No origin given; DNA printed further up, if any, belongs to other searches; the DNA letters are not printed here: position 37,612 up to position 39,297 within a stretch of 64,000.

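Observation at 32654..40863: Corrinoid methyltransferase island with a pyrrolysine-free MtmB-like enzyme in an mtmCBP-like arrangement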

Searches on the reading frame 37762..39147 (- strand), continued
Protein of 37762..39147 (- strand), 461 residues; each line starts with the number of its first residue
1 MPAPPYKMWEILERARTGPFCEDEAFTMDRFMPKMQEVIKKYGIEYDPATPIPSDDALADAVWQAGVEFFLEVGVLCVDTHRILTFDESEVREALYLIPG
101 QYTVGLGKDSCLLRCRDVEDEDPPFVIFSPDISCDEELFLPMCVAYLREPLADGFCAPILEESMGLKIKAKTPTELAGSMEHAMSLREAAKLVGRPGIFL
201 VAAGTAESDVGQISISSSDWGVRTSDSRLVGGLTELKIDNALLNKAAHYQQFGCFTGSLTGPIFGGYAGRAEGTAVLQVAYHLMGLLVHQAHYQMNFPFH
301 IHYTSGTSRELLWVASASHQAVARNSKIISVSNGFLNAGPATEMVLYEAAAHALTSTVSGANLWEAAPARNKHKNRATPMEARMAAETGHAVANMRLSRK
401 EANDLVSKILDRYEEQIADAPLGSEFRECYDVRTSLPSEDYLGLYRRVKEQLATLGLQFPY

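Call 20: find_related_loci(query=A1, collection=genome_contigs, flank=10000)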
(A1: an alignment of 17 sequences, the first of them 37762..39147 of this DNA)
Query A1 (461 aa) in genome_contigs; peptide patterns used: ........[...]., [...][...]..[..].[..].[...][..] (x = any residue, [..] = any of these).
200 stretches matched a pattern; 187 encode a relative of the query (tblastn E <= 1e-3); the best 80 are kept; 80 distinct loci.
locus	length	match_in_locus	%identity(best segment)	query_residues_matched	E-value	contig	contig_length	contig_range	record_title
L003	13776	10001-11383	89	1-461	0e+0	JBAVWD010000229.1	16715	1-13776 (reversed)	MAG: Anaerolineae bacterium isolate MFD01591_ilm_asm_bin2 k127_228041, whole genome shotgun sequence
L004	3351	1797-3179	88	1-461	0e+0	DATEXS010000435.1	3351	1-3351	MAG TPA_asm: Anaerolineae bacterium isolate SMAG_U8425 k141_184858, whole genome shotgun sequence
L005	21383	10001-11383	87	1-461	0e+0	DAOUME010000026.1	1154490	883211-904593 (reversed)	MAG TPA_asm: Anaerolineae bacterium isolate W31_79 k127_118394, whole genome shotgun sequence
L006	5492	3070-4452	88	1-461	0e+0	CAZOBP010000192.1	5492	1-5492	MAG TPA_asm: uncultured Anaerolineales bacterium isolate binchicken_co228_446 genome assembly, contig: NODE_24722_length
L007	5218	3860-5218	89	1-453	0e+0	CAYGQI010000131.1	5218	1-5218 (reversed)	MAG TPA_asm: uncultured Anaerolineales bacterium isolate ERP119294_co1_125 genome assembly, contig: NODE_25337_length_52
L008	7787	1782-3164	87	1-461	0e+0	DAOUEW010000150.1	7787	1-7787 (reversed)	MAG TPA_asm: Anaerolineae bacterium isolate N9_380 k139_1903362, whole genome shotgun sequence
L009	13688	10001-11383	84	1-461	0e+0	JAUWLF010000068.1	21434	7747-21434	MAG: Chloroflexota bacterium isolate CSMAG_2365 CSMAG_2365_k141_980803_length_21434_cov_24.0000, whole genome shotgun se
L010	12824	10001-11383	82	1-461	0e+0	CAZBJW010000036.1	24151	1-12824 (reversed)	MAG TPA_asm: uncultured Anaerolineales bacterium isolate binchicken_co294_156 genome assembly, contig: NODE_2437_length_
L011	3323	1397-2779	82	1-461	0e+0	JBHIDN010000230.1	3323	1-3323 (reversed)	MAG: Anaerolineae bacterium isolate b3.sp3_bin.49 NODE_15332_length_3323_cov_5.003060, whole genome shotgun sequence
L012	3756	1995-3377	82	1-461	0e+0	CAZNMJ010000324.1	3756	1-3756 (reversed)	MAG TPA_asm: uncultured Anaerolineales bacterium isolate SRP239594_co1_144 genome assembly, contig: NODE_21373_length_37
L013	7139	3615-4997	81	1-461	0e+0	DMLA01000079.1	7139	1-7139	MAG TPA_asm: Chloroflexi bacterium isolate UBA7937 contig_12440, whole genome shotgun sequence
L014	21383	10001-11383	89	1-461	0e+0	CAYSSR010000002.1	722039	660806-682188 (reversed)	MAG TPA_asm: uncultured Anaerolineales bacterium isolate binchicken_co178_113 genome assembly, contig: NODE_8_length_722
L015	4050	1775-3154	74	2-461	0e+0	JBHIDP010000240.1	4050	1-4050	MAG: Anaerolineae bacterium isolate b3.sp3_bin.44 NODE_10882_length_4050_cov_15.611765, whole genome shotgun sequence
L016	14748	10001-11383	85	1-461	0e+0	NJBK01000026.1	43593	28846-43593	MAG: Chloroflexi bacterium B3_Chlor 536, whole genome shotgun sequence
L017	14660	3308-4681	74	4-461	0e+0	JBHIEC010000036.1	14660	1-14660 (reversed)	MAG: Anaerolineae bacterium isolate b3.sp2_bin.41 NODE_1238_length_14660_cov_7.941390, whole genome shotgun sequence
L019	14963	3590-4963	66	4-461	0e+0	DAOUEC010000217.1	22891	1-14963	MAG TPA_asm: Anaerolineae bacterium isolate N3_163 k131_2509217, whole genome shotgun sequence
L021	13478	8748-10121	66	4-461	0e+0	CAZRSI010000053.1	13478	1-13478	MAG TPA_asm: uncultured Anaerolineae bacterium isolate binchicken_co6_220 genome assembly, contig: NODE_5229_length_1347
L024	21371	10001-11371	65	5-461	0e+0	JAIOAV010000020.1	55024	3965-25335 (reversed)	MAG: Chloroflexota bacterium isolate S1bins97 c_000000000020, whole genome shotgun sequence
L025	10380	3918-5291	65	4-461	0e+0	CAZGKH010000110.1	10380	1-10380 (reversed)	MAG TPA_asm: uncultured Anaerolineae bacterium isolate binchicken_co275_239 genome assembly, contig: NODE_10200_length_1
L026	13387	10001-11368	63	6-461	0e+0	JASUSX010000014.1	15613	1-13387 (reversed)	MAG: Clostridia bacterium isolate DJKA97_NP-J24_bin.6 scaffold_1102, whole genome shotgun sequence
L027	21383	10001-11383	63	1-461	0e+0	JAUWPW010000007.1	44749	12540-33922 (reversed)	MAG: Candidatus Bipolaricaulota bacterium isolate CSMAG_2486 CSMAG_2486_k141_1165067_length_44749_cov_13.6410, whole gen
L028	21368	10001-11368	62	6-461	0e+0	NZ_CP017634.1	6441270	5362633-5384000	Candidatus Formimonas warabiya strain DCMF chromosome, complete genome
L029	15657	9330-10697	62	6-461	0e+0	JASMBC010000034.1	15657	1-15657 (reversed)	MAG: Arenicellales bacterium isolate ETNP20_MAG_2 NODE_34_length_15657_cov_13.027599, whole genome shotgun sequence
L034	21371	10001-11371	59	5-461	0e+0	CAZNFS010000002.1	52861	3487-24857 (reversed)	MAG TPA_asm: uncultured Desulfobacteraceae bacterium isolate SRP200020_co3_340 genome assembly, contig: NODE_815_length_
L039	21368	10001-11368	60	6-461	0e+0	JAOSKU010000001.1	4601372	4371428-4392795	MAG: Thermoleophilia bacterium isolate FR_37 FR-Thermoleophilia-1_s1, whole genome shotgun sequence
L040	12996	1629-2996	59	6-461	0e+0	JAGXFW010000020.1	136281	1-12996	MAG: Actinomycetes bacterium isolate LH_M24 k141_1053545, whole genome shotgun sequence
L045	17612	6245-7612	58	6-461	0e+0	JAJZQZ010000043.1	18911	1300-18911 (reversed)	MAG: Actinomycetes bacterium isolate SKS1.bin6 NODE_5204_length_18911_cov_1.835552, whole genome shotgun sequence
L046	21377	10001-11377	57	3-461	0e+0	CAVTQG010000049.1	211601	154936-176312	MAG: uncultured Spirochaetota bacterium isolate MFD00709.bin.3.160 genome assembly, contig: contig_60251, whole genome s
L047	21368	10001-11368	59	6-461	0e+0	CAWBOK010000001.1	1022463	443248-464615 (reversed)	MAG: uncultured Actinomycetota bacterium isolate MFD04716.bin.2.61 genome assembly, contig: contig_12259, whole genome s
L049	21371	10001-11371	57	5-461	0e+0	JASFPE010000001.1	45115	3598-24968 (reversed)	MAG: Desulfobacterales bacterium isolate D0819M20remetaG_Bin_304 D0819M20remetaG_FD_scaffold_4_c1, whole genome shotgun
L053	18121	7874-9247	63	4-461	0e+0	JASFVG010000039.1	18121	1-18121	MAG: Anaerolineae bacterium isolate D1105M20metaG_Bin_199 D1105M20metaG_FD_scaffold_609_c1, whole genome shotgun sequenc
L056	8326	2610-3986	56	3-461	0e+0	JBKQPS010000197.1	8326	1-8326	MAG: Spirochaetia bacterium isolate MGr1A1B1C__bin_146 MGr1A1B1C_000000183001, whole genome shotgun sequence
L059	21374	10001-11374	60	4-461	0e+0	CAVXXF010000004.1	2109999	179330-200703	MAG: uncultured Thermoleophilia bacterium isolate MFD04716.bin.1.399 genome assembly, contig: contig_6113, whole genome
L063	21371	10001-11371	55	5-461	0e+0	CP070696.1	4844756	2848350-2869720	MAG: Spirochaetaceae bacterium isolate bin59 chromosome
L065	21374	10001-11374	60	4-461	0e+0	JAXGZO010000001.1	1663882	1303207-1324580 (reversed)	MAG: Thermoleophilia bacterium isolate AnMBR.bin539 bin539_1, whole genome shotgun sequence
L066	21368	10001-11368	54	6-461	0e+0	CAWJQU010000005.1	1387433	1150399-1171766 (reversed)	MAG: uncultured delta proteobacterium isolate MFD03804.bin.2.191 genome assembly, contig: contig_45557, whole genome sho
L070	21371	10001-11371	54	5-461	1e-180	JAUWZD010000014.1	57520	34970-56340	MAG: Spirochaetales bacterium isolate CSMAG_2727 CSMAG_2727_k141_687398_length_57520_cov_13.9169, whole genome shotgun s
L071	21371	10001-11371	54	5-461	1e-180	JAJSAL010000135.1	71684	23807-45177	MAG: Spirochaetes bacterium isolate Dive96_bin4.94 k141_3191236, whole genome shotgun sequence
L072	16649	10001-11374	59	4-461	2e-180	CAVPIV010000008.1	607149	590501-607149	MAG: uncultured Thermoleophilia bacterium isolate MFD00032.bin.1.63 genome assembly, contig: contig_88363, whole genome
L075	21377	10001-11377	54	3-461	5e-180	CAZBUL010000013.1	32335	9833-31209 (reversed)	MAG TPA_asm: uncultured Desulfobacterales bacterium isolate binchicken_co309_126 genome assembly, contig: NODE_768_lengt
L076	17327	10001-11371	54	5-461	4e-180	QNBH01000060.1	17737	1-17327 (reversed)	MAG: Spirochaetes bacterium isolate B32_G16 B32_Guay16_scaffold_01622, whole genome shotgun sequence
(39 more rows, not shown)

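Call 23: search_protein_families(library=pfam, proteins=[L019:1193-2635:+, L071:13888-14640:+, L049:16079-17014:+, L071:14719-15576:+, L034:11558-13702:+, L063:1886-3934:-, L075:12240-12971:+, L046:13026-13838:+, L056:6508-8326:+, L063:15621-17183:+], max_evalue=0.001)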
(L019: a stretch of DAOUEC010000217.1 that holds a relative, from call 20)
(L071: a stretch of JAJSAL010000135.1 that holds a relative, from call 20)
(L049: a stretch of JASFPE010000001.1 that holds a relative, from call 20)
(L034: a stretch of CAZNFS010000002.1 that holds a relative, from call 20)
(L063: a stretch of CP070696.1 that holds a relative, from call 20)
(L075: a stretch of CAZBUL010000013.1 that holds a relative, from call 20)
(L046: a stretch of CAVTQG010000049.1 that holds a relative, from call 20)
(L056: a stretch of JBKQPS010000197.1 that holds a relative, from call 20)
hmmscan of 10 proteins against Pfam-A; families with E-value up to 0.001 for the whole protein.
L019:1193-2635:+ (480 aa): 1 family
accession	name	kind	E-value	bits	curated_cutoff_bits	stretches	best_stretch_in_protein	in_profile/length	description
PF06253.16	MTTB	-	7.6e-91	305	25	1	5-477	21-494/500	Trimethylamine methyltransferase (MTTB)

L071:13888-14640:+ (250 aa): 13 families
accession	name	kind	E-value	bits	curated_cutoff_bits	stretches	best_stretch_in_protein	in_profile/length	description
PF00005.33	ABC_tran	-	1.8e-39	135.9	25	1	28-175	2-137/137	ABC transporter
PF13304.12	AAA_21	-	8.5e-14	52.7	27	1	138-206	214-300/304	AAA domain, putative AbiEii toxin, Type IV TA system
PF02463.25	SMC_N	-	4.5e-09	36.5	40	1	128-213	124-206/220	RecF/RecN/SMC N terminal domain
PF09818.15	ABC_ATPase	-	3.8e-06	26.6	23.2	0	146-227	157-254/283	P-loop domain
PF13401.12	AAA_22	-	7.1e-06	26.8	27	1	37-202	5-121/130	AAA domain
PF13191.12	AAA_16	-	8.7e-06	26.8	32.6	1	32-68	19-55/167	AAA ATPase domain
PF20703.3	nSTAND1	-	2.6e-05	24.5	27.1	1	17-56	13-52/379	Novel STAND NTPase 1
PF13166.12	AAA_13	-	9e-05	21.8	36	0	165-214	527-579/713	AAA domain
PF13175.12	AAA_15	-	0.00011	22.4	32.1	0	33-94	18-86/374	AAA ATPase domain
PF13555.12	AAA_29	-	0.00014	22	27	1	32-54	17-39/61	P-loop containing region of AAA domain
PF03193.22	RsgA_GTPase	-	0.00042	20.6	30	1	26-59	96-128/174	RsgA GTPase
PF20720.3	nSTAND3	-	0.00065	19.9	27.2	0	26-57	6-37/155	Novel STAND NTPase 3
PF01637.24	ATPase_2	-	0.00088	19.6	33.2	0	36-96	19-78/225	ATPase domain predominantly from Archaea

L049:16079-17014:+ (311 aa): 1 family
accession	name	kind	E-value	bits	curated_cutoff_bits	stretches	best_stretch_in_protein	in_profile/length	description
PF00528.27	BPD_transp_1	-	5.5e-22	78.8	26.4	1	97-297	1-173/184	Binding-protein-dependent transport system inner membrane component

L071:14719-15576:+ (285 aa): 2 families
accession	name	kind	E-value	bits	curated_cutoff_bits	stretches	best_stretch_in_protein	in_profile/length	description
PF00497.25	SBP_bac_3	-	6.7e-30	104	26.4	1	56-261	1-115/132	Bacterial extracellular solute-binding proteins, family 3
PF10613.14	Lig_chan-Glu_bd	-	5.3e-08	33.4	30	1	76-148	43-114/115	Ligated ion channel L-glutamate- and glycine-binding site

L034:11558-13702:+ (714 aa): 3 families
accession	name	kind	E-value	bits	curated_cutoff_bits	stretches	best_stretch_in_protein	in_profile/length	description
PF00384.28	Molybdopterin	-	2e-35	122.9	24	1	66-463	1-336/353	Molybdopterin oxidoreductase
PF01568.27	Molydop_binding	-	8.5e-23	80.9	26.8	1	572-679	1-109/110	Molydopterin dinucleotide binding domain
PF04879.21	Molybdop_Fe4S4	-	2e-13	50.5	22.7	1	12-63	4-55/55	Molybdopterin oxidoreductase Fe4S4 domain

L063:1886-3934:- (682 aa): 7 families
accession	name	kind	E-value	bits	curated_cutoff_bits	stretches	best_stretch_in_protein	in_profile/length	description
PF02775.26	TPP_enzyme_C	-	8.3e-20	71.6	21.9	1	455-597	1-150/151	Thiamine pyrophosphate enzyme, C-terminal TPP binding domain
PF01855.24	POR_N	-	4.8e-12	46.5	27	1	14-184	2-171/231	Pyruvate flavodoxin/ferredoxin oxidoreductase, thiamine diP-bdg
PF12837.12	Fer4_6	-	1.6e-05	25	25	1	652-675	1-24/24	4Fe-4S binding domain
PF00037.32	Fer4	-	3e-05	24.1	21.1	1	654-676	2-24/24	4Fe-4S binding domain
PF12838.12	Fer4_7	-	0.00012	22.9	27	0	623-674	2-52/52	4Fe-4S dicluster domain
PF14697.11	Fer4_21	-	0.00034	21.1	35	1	617-675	2-57/59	4Fe-4S dicluster domain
PF02779.29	Transket_pyr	-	0.0008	19.5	27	0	50-165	45-165/174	Transketolase, pyrimidine binding domain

L075:12240-12971:+ (243 aa): 1 family
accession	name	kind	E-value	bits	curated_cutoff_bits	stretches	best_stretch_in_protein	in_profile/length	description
PF02965.22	Met_synt_B12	-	0.00013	21.9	25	1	98-199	129-245/273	Vitamin B12 dependent methionine synthase, activation domain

L046:13026-13838:+ (270 aa): 1 family
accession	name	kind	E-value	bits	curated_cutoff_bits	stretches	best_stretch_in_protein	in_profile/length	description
PF01558.24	POR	-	5.9e-21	75.8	27.4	1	84-264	1-172/173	Pyruvate ferredoxin/flavodoxin oxidoreductase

L056:6508-8326:+ (606 aa): 5 families
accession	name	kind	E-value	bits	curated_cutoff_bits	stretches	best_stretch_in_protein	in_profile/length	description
PF13607.11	Succ_CoA_lig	-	2.1e-49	167.2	27.4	1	157-294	1-138/138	Succinyl-CoA ligase like flavodoxin domain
PF13549.11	ATP-grasp_5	-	1.2e-25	90.7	27.6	1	492-606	9-127/221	ATP-grasp domain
PF13380.12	CoA_binding_2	-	7.9e-19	68.7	22.8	1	16-142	1-115/116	CoA binding domain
PF19045.5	Ligase_CoA_2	-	1.9e-13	51.2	23.7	1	305-445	1-146/162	Ligase-CoA domain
PF02629.25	CoA_binding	-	1.5e-07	32.5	22.3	1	16-108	4-97/97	CoA binding domain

L063:15621-17183:+ (520 aa): 1 family
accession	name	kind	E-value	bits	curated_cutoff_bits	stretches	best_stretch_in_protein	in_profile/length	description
PF00496.27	SBP_bac_5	-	1.3e-92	311.2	32.4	1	87-437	5-365/368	Bacterial extracellular solute-binding proteins, family 5 Middle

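Call 24: search_protein_families(library=pfam, proteins=[L028:15961-17127:+, L056:114-1007:+, L076:8268-9050:+, L047:4817-6250:+, L066:8438-9100:-], max_evalue=0.001)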
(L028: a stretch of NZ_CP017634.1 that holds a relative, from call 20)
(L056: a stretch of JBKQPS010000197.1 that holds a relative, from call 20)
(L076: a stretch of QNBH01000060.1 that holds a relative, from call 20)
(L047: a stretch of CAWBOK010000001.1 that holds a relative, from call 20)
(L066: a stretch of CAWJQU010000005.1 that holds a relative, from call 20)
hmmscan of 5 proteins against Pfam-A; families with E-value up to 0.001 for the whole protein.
L028:15961-17127:+ (388 aa): 5 families
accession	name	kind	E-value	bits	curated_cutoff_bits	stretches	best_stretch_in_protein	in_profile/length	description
PF00155.27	Aminotran_1_2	-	2.1e-65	221.7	19.7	1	54-379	2-361/361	Aminotransferase class I and II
PF00266.25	Aminotran_5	-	4e-08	33.1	21.5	1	91-215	46-177/371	Aminotransferase class-V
PF04864.19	Alliinase_C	-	5.4e-07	29.3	22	1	106-259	67-207/363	Allinase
PF01041.23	DegT_DnrJ_EryC1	-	1e-05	25.4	19.8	1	73-181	9-118/360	DegT/DnrJ/EryC1/StrS aminotransferase family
PF01053.26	Cys_Met_Meta_PP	-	0.00013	21.1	27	1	107-216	70-176/381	Cys/Met metabolism PLP-dependent enzyme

L056:114-1007:+ (297 aa): 2 families
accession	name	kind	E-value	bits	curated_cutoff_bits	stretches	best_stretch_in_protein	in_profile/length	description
PF09084.16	NMT1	-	8.3e-17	62.2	20.5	1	18-234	5-216/216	NMT1/THI5 like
PF13379.11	NMT1_2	-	4.2e-06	27.2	24.7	1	18-141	19-159/252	NMT1-like family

L076:8268-9050:+ (260 aa): 3 families
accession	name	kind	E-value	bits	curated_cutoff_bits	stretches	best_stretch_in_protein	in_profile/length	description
PF01614.24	IclR_C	-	1.1e-54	185.1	24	1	75-245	3-173/174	Bacterial transcriptional regulator IclR C-terminal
PF09339.16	HTH_IclR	-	5.3e-14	52.2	22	1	6-56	1-51/52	IclR helix-turn-helix domain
PF01047.28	MarR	-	9.4e-05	22.7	24.6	1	20-60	14-54/59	MarR family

L047:4817-6250:+ (477 aa): 1 family
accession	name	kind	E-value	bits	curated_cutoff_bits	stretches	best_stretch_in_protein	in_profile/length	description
PF01208.23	URO-D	-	6.1e-38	131.1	23.9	1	138-473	12-345/346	Uroporphyrinogen decarboxylase (URO-D)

L066:8438-9100:- (220 aa): 2 families
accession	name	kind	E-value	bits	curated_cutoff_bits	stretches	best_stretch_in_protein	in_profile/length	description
PF07729.17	FCD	-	5.4e-24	85.4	24.3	1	84-209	1-124/125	FCD domain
PF00392.27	GntR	-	2e-11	43.8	27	1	14-72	3-62/64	Bacterial regulatory proteins, gntR family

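Call 27: find_encoding_contigs(protein=P0091, flank=10000, max_places=1)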
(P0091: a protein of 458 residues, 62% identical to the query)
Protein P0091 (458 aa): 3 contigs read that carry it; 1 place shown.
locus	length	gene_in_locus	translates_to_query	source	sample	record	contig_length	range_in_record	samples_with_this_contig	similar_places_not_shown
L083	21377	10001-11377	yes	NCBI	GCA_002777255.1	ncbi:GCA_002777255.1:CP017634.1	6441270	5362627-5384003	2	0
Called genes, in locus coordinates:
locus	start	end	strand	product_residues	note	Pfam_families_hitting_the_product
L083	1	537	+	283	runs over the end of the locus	PF20181:DUF6544, PF21900:DUF6920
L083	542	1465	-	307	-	PF00795:CN_hydrolase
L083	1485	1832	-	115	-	PF07238:PilZ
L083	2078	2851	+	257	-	PF01869:BcrAD_BadFG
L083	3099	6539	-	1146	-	PF00289:Biotin_carb_N, PF02786:CPSase_L_D2, PF07478:Dala_Dala_lig_C, PF02785:Biotin_carb_C, PF00682:HMGL-like, PF02436:PYC_OADA, PF00364:Biotin_lipoyl, PF25917:BSH_RND, +1 more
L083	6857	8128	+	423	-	PF00501:AMP-binding, PF14535:AMP-binding_C_2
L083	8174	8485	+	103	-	-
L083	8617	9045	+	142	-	PF09021:HutP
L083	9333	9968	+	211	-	PF02607:B12-binding_2, PF02310:B12-binding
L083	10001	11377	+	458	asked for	PF05369:MtmB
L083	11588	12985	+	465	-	PF01565:FAD_binding_4, PF02913:FAD-oxidase_C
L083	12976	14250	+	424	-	PF13183:Fer4_8, PF13237:Fer4_10 (faint), PF13534:Fer4_17, PF12838:Fer4_7 (weak), PF02754:CCG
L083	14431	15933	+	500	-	PF03553:Na_H_antiporter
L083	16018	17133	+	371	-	PF00155:Aminotran_1_2, PF01041:DegT_DnrJ_EryC1 (weak), PF00266:Aminotran_5, PF04864:Alliinase_C (weak)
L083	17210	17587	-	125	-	PF06103:DUF948 (weak)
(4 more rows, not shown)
